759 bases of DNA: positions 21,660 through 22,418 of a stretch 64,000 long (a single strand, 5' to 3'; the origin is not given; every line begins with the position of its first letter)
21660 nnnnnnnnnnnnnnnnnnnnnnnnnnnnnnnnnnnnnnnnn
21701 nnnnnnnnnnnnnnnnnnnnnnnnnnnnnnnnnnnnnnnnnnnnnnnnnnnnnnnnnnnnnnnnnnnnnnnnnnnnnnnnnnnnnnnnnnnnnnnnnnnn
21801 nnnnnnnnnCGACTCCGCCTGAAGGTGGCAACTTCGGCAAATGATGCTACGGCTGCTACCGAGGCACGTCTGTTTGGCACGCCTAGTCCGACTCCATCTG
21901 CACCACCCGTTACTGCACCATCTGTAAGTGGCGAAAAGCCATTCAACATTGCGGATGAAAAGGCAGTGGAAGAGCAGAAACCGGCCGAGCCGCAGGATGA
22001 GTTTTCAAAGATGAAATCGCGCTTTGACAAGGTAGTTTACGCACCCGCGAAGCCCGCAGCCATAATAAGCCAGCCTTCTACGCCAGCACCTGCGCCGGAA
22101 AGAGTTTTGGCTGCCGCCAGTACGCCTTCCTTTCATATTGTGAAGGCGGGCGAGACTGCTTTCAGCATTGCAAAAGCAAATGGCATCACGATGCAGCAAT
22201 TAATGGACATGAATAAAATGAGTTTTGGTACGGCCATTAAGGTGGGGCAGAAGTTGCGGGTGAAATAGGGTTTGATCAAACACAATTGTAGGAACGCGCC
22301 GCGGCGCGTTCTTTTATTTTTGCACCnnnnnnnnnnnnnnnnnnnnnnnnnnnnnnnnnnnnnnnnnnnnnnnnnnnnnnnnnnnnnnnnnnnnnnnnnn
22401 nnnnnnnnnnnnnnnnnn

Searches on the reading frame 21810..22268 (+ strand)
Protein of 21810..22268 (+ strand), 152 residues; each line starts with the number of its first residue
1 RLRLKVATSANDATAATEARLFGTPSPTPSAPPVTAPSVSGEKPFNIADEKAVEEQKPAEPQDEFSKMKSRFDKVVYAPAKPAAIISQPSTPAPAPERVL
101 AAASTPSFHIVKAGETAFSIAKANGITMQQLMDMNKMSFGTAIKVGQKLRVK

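Call 41: search_protein_families(library=pfam, proteins=[window:21810-22268:+], max_evalue=0.001)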
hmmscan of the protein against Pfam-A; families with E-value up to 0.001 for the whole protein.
window:21810-22268:+ (152 aa): 1 family
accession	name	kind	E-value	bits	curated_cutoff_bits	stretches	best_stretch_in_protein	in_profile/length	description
PF01476.26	LysM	-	5.7e-14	52.2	20.9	1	109-152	1-43/43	LysM domain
